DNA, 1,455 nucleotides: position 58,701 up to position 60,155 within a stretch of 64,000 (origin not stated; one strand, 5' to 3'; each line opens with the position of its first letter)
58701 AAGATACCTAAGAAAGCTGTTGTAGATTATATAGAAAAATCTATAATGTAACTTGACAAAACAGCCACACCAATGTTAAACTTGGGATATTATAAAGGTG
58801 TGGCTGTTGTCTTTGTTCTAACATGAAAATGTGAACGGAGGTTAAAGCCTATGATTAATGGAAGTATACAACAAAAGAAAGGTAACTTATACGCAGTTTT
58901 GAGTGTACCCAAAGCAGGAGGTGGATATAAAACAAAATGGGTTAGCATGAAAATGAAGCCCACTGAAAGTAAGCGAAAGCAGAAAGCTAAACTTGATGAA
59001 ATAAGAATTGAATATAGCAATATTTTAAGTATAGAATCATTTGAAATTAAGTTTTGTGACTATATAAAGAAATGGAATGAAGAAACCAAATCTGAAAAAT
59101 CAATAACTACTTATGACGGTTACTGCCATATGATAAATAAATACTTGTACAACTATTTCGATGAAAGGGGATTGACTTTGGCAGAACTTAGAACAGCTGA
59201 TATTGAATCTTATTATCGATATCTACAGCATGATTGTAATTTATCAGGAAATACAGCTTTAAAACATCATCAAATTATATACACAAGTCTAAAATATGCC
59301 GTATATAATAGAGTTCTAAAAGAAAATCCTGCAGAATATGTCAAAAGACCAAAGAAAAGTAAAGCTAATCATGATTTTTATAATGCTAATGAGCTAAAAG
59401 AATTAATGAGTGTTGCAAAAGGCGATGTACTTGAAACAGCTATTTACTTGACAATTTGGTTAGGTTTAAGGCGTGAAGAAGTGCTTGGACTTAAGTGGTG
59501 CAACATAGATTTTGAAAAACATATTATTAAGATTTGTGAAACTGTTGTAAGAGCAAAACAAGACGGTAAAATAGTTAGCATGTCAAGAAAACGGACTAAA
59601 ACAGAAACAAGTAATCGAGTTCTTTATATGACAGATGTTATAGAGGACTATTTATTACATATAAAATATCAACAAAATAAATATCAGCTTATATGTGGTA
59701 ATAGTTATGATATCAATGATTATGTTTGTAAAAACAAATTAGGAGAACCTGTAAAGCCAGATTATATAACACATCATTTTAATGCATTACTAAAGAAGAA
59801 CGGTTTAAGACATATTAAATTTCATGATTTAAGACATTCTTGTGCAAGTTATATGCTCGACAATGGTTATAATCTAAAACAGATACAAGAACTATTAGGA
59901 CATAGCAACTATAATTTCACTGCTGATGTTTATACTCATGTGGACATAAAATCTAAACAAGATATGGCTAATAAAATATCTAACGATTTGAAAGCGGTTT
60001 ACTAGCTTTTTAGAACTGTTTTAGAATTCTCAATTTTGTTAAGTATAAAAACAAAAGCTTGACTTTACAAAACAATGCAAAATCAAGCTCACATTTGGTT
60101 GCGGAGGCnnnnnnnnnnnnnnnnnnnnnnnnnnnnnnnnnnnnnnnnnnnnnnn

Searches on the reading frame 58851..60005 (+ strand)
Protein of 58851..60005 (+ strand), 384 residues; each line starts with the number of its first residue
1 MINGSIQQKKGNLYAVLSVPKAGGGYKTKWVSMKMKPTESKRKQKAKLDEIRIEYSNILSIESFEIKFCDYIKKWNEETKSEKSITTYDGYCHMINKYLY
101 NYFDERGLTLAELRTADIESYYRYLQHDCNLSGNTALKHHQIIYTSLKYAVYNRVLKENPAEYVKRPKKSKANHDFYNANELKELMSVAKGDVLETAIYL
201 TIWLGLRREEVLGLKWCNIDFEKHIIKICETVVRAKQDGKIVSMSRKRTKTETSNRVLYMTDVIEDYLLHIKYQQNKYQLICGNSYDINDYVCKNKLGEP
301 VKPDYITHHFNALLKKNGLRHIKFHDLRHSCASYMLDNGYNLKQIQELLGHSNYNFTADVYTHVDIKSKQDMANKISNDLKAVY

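Call 5: search_protein_families(library=pfam, proteins=[window:58851-60005:+], max_evalue=0.01)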
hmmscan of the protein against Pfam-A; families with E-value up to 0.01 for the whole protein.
window:58851-60005:+ (384 aa): 4 families
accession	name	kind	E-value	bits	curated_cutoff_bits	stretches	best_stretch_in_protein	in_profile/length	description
PF00589.27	Phage_integrase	-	2.2e-25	89.9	27.1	1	178-365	4-169/172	Phage integrase family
PF13102.12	Phage_int_SAM_5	-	1.6e-10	41.7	22.3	1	68-161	2-93/98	Phage integrase SAM-like domain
PF13495.12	Phage_int_SAM_4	-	3.9e-05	24.4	27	1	81-143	12-71/85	Phage integrase, N-terminal SAM-like domain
PF14659.12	Phage_int_SAM_3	-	0.00018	22.1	22.6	1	68-125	2-57/58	Phage integrase, N-terminal SAM-like domain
